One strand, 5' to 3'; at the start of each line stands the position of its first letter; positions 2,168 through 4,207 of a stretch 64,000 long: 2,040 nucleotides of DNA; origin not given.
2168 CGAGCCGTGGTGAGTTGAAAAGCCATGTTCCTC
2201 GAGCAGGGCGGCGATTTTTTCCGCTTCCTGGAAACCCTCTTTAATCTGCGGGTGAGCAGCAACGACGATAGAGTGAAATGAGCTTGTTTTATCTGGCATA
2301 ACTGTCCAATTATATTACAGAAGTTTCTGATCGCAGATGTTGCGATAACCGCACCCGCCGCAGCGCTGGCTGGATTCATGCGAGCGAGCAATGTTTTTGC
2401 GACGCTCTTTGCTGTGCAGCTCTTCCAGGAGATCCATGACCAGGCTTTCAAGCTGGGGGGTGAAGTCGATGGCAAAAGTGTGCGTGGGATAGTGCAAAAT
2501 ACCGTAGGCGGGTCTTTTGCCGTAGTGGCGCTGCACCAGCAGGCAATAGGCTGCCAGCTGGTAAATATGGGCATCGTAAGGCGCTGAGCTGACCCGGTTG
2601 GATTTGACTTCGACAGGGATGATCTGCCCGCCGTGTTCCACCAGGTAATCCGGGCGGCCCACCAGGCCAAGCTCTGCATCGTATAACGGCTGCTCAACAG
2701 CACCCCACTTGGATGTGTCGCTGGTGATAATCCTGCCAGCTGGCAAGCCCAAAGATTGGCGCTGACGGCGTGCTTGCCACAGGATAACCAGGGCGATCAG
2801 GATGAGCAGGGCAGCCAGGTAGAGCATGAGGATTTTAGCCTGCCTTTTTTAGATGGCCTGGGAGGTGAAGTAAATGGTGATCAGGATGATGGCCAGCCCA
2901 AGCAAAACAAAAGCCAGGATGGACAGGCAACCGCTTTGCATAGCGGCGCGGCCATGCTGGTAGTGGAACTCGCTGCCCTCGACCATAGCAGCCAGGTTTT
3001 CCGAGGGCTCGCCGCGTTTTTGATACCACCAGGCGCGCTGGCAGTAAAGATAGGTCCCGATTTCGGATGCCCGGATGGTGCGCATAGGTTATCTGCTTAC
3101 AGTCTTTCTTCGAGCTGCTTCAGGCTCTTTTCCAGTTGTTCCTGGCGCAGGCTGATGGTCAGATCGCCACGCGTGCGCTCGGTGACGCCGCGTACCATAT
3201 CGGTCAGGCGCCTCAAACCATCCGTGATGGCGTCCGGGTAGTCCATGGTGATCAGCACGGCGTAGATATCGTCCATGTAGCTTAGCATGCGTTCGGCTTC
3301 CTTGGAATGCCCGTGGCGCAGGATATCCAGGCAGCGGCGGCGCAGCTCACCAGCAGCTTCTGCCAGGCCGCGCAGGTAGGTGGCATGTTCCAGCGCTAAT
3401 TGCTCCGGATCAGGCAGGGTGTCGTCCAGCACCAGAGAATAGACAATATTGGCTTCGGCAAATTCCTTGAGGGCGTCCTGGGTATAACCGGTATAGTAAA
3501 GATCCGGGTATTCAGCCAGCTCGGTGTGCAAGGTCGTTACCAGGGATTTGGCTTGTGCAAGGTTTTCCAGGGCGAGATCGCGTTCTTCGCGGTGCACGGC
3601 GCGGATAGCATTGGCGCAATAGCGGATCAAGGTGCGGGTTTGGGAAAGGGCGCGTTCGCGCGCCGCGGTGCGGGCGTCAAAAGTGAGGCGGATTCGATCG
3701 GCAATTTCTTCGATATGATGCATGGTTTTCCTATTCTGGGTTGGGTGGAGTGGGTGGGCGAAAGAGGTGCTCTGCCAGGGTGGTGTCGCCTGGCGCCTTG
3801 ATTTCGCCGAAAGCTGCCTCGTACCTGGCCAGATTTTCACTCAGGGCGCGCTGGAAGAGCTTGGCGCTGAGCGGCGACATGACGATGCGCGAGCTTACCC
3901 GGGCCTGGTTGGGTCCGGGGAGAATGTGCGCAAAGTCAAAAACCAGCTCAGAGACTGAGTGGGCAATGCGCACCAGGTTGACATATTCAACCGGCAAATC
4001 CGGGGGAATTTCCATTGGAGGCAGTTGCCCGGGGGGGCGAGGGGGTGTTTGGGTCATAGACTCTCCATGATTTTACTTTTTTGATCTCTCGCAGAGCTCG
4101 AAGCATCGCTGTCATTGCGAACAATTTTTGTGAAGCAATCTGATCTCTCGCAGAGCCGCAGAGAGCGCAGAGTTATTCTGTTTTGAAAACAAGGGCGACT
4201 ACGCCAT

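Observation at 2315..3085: Cas4/RecB-like nuclease divided by a single in-frame TAA and carrying a two-helix membrane hairpin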

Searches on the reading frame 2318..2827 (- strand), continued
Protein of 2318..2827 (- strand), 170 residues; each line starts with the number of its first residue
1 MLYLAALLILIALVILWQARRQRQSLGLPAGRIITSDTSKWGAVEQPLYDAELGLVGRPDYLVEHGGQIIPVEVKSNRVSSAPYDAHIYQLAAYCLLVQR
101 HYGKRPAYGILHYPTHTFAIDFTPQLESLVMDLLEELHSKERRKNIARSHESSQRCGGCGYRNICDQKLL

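Call 60: find_encoding_contigs(protein=P0244, flank=4000, max_places=2)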
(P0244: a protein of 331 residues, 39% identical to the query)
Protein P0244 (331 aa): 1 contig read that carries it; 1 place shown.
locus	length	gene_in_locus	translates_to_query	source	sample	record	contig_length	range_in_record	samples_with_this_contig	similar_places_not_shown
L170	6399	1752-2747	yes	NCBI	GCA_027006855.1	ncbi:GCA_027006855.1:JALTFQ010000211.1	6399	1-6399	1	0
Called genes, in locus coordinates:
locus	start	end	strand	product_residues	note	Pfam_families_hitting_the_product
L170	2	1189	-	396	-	?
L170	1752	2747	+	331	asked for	PF12705:PDDEXK_1, PF01930:Cas_Cas4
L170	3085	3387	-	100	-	-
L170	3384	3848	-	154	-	-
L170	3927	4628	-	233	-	PF01963:TraB_PrgY_gumN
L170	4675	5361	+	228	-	PF00702:Hydrolase, PF12710:HAD, PF08282:Hydrolase_3 (weak)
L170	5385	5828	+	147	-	PF12840:HTH_20 (weak), PF09339:HTH_IclR (weak), PF13545:HTH_Crp_2 (weak), PF01978:TrmB (weak), PF13412:HTH_24 (weak)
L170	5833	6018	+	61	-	PF01978:TrmB (weak), PF12802:MarR_2 (weak)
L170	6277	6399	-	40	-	?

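Call 61: find_encoding_contigs(protein=P0236, flank=4000, max_places=2)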
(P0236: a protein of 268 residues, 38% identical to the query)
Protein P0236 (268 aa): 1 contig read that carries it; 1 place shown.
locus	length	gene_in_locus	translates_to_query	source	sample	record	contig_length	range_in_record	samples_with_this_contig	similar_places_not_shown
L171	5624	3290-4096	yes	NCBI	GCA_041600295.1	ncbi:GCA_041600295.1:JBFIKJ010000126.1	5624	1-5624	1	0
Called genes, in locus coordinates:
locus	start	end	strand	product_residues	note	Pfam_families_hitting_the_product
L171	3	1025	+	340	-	?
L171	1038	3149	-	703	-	-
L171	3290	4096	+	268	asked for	PF12705:PDDEXK_1, PF01930:Cas_Cas4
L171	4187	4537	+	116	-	PF01022:HTH_5, PF12802:MarR_2 (weak), PF12840:HTH_20, PF13412:HTH_24 (faint)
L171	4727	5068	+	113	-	-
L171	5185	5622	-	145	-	?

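Call 81: predict_structure(alignment_id=A1)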
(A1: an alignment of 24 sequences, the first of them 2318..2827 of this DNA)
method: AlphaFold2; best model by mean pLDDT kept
length: 170 residues; sequences in the alignment: 24
mean_pLDDT: 79.6   pTM: 0.68
mean pLDDT of the five models: 79.6, 79.3, 78.3, 77.9, 76.2
residues with pLDDT >= 90: 64; 70-90: 61; 50-70: 32; < 50: 13
segments of 3 or more residues with pLDDT < 50: 161-164, 166-170
pLDDT, mean of each block of 10 residues (from residue 1): 92 91 70 81 90 88 91 78 70 94 92 88 91 87 55 54 44
secondary structure, 60 per line:
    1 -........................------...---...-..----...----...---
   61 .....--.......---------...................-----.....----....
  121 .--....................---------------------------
elements in order: H2-25 E32-34 E48-50 E55-57 E61-65 E68-74 H84-102 E108-112 E117-121 H124-143

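Call 83: fold_search(model_id=the predicted structure, library=pdb)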
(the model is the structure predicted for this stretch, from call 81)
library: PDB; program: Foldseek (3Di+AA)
matches with E <= 10: 563; with E <= 0.001: 16
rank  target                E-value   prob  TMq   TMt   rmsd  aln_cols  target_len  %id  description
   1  8d3l_J                6.3e-06  1.00  0.51  0.41  12.4       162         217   19  Type I-C Cas4-Cas1-Cas2 complex bound to a PAM/PAM prespacer (released 2022-11-02)
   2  8d3q_J                1.5e-05  1.00  0.50  0.45   3.8       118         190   21  Type I-C Cas4-Cas1-Cas2 complex bound to a PAM/NoPAM prespacer (released 2022-11-02)
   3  7mi4_A                2.0e-05  1.00  0.50  0.16  10.5       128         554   21  Symmetrical PAM-PAM prespacer bound Cas4/Cas1/Cas2 complex (released 2021-11-17)
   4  8d3l_I                2.4e-05  1.00  0.48  0.38   9.0       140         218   24  Type I-C Cas4-Cas1-Cas2 complex bound to a PAM/PAM prespacer (released 2022-11-02)
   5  7mi5_A                3.1e-05  1.00  0.51  0.17  10.3       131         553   21  Asymmetrical PAM-Non PAM prespacer bound Cas4/Cas1/Cas2 complex (released 2021-11-17)
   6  5zyv_A                5.5e-05  1.00  0.47  0.41   4.0       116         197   19  Crystal structure of human MGME1 with single strand DNA2 and Ca2+ (released 2018-09-19)
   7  8xa9_B                1.1e-04  1.00  0.48  0.39   4.0       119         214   18  Human MGME1 in complex with 5'-overhang DNA (released 2024-03-20)
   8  5zyu_A                2.3e-04  1.00  0.48  0.38   4.0       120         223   19  The crystal structure of humanMGME1 with single strand DNA2 (released 2018-09-19)
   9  5zyt_C                2.3e-04  1.00  0.47  0.38   4.0       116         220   19  Crystal structure of human MGME1 with 3' overhang double strand DNA3 (released 2018-09-19)
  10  5zyt_A                2.4e-04  1.00  0.48  0.39   4.0       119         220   18  Crystal structure of human MGME1 with 3' overhang double strand DNA3 (released 2018-09-19)
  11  8xa9_A                2.4e-04  1.00  0.47  0.39   4.0       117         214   19  Human MGME1 in complex with 5'-overhang DNA (released 2024-03-20)
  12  5eax_A                2.7e-04  1.00  0.48  0.08   4.1       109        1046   18  Crystal structure of Dna2 in complex with an ssDNA (released 2015-11-18)
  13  5ean_A                3.1e-04  1.00  0.47  0.08   4.0       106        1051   20  Crystal structure of Dna2 in complex with a 5' overhang DNA (released 2015-11-18)
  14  5zyt_D                3.3e-04  1.00  0.46  0.37   4.1       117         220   20  Crystal structure of human MGME1 with 3' overhang double strand DNA3 (released 2018-09-19)
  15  5zyt_B                3.8e-04  1.00  0.46  0.37   4.2       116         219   19  Crystal structure of human MGME1 with 3' overhang double strand DNA3 (released 2018-09-19)
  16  4r5q                  6.7e-04  1.00  0.42  0.34   3.0       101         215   26  Crystal structure and nuclease activity of the CRISPR-associated Cas4 protein Pcal_0546 from Pyrobaculum calidifontis co (released 2014-09-17)
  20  4ic1_D                3.5e-03  0.98  0.36  0.31  15.5       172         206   19  Crystal structure of SSO0001 (released 2013-01-16)
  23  4ic1_B                9.7e-03  0.97  0.35  0.30  14.9       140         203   18  Crystal structure of SSO0001 (released 2013-01-16)
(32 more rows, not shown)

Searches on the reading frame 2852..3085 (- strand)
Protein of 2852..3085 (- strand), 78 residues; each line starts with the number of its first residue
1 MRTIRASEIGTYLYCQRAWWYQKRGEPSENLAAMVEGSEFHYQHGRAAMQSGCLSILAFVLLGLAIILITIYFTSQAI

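Call 4: search_protein_families(library=pfam, proteins=[window:2852-3085:-], max_evalue=1)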
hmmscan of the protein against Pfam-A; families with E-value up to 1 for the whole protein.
seq(78 aa): 2 families
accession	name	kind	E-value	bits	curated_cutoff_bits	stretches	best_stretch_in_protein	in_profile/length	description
PF01930.23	Cas_Cas4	-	0.18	12.3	22.7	1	7-43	3-40/160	Domain of unknown function DUF83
PF17454.7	Bee_toxin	-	0.75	10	25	0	54-74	2-22/46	Honey bee toxin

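Call 5: search_protein_families(library=ncbifam, proteins=[window:2852-3085:-], max_evalue=1)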
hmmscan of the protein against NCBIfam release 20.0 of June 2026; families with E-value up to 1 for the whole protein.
seq(78 aa): 2 families
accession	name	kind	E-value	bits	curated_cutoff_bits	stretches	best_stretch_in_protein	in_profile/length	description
TIGR00372.1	cas4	equivalog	9.8e-06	25.5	65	1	5-49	2-47/180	CRISPR-associated protein Cas4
NF038040.1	phero_PhrK_fam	equivalog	0.27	11.5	35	1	53-66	7-20/40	PhrK family phosphatase-inhibitory pheromone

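Call 31: find_homologous_proteins(query=window:2852-3085:-, max_evalue=0.001)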
Query seq(78 aa) (78 aa): 581 proteins with E <= 0.001 among 581 candidates; the best 120 are listed.
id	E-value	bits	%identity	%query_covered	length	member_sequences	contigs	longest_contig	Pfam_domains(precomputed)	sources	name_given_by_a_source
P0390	4.8e-42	159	97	96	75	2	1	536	-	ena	-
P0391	2.9e-41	156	91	100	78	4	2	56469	-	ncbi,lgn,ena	ncbi:MAG: hypothetical protein R6V73_01480 [Anaerolineales bacterium]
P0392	1.5e-40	154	90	100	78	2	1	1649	-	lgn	-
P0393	1.4e-37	144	82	100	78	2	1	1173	-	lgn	-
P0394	1.6e-36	141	79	100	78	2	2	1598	-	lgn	-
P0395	5.2e-36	139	79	100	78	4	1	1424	-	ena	-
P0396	2.0e-35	137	77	100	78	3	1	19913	-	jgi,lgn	jgi:CRISPR/Cas system-associated exonuclease Cas4 (RecB family)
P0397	7.1e-34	133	74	97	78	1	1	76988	-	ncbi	-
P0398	2.2e-33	131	74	100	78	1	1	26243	-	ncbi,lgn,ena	-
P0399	3.4e-32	127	71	100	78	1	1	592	-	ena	-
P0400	1.4e-31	125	72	100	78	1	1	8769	-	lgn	-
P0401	1.8e-31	125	75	97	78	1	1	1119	-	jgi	jgi:CRISPR/Cas system-associated exonuclease Cas4 (RecB family)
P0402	1.9e-31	125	72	97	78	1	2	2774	-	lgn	-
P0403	7.4e-31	123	75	94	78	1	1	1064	-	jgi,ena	-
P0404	1.0e-30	123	67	100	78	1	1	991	-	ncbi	-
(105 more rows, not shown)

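Call 44: search_solved_structures(query=A3, max_evalue=10, show_alignments=5)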
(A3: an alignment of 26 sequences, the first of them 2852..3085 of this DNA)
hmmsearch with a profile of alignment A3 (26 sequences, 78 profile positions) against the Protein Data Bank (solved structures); distinct sequences matched with E-value up to 10: 1.
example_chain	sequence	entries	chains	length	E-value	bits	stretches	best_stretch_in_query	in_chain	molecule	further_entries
8odx_L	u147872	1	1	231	4.8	10.6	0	10-22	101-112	FAb4 Light chain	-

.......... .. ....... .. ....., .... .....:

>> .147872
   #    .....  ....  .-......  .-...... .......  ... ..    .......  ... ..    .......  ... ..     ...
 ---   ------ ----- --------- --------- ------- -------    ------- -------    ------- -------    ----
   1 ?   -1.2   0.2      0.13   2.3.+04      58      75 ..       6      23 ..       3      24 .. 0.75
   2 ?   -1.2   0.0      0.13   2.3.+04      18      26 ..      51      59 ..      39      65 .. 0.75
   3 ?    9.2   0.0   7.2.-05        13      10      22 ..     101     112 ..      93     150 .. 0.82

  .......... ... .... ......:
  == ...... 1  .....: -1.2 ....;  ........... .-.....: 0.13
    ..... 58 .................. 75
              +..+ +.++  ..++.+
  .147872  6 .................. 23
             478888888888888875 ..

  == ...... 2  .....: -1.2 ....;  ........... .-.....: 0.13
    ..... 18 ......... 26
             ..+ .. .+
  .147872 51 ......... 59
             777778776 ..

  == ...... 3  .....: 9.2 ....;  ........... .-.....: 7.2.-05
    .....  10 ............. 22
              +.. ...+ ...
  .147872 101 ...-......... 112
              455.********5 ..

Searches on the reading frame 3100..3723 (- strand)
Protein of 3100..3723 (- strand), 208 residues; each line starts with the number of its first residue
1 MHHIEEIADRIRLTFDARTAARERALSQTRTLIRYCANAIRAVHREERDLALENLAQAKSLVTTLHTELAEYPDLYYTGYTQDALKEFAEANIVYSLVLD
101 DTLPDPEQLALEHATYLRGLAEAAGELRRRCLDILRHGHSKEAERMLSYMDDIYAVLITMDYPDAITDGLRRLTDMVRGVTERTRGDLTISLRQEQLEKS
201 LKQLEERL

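Call 22: search_protein_families(library=pfam, proteins=[window:3100-3723:-], max_evalue=0.01)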
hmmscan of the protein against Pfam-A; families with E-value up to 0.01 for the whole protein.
seq(208 aa): 1 family
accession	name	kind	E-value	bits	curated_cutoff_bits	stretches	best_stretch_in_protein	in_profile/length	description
PF01997.21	Translin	-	6.4e-05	23.4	25.9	1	91-164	114-175/205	Translin family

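Call 65: search_protein_families(library=ncbifam, proteins=[window:3100-3723:-], max_evalue=0.01)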
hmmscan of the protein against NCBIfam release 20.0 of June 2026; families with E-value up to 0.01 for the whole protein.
seq(208 aa): 6 families
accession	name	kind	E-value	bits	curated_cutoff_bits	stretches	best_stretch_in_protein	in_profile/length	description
NF011160.0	PRK14562.1-5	equivalog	3.5e-82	275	291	1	2-208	2-208/213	haloacid dehalogenase superfamily protein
NF011158.0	PRK14562.1-3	equivalog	2.7e-55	187.4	359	1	4-208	2-210/210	haloacid dehalogenase superfamily protein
NF011161.0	PRK14562.1-6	equivalog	1.5e-53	181.2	228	1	2-204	12-213/218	haloacid dehalogenase superfamily protein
NF011156.0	PRK14562.1-1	equivalog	1.3e-38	133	308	1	3-190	8-194/200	haloacid dehalogenase superfamily protein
NF011159.0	PRK14562.1-4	equivalog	5.3e-30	104.6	269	1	15-204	12-196/198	haloacid dehalogenase superfamily protein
NF011157.0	PRK14562.1-2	equivalog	4.1e-18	65.8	238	1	9-165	6-160/191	haloacid dehalogenase superfamily protein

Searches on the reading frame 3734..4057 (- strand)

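Call 22: search_protein_families(library=pfam, proteins=[window:3734-4057:-], max_evalue=0.01)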
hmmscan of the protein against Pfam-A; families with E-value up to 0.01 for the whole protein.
seq(108 aa): 1 family
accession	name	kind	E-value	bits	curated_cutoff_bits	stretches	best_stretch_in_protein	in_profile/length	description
PF11950.13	DUF3467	-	4.9e-19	68.6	25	1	24-87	27-91/92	Protein of unknown function (DUF3467)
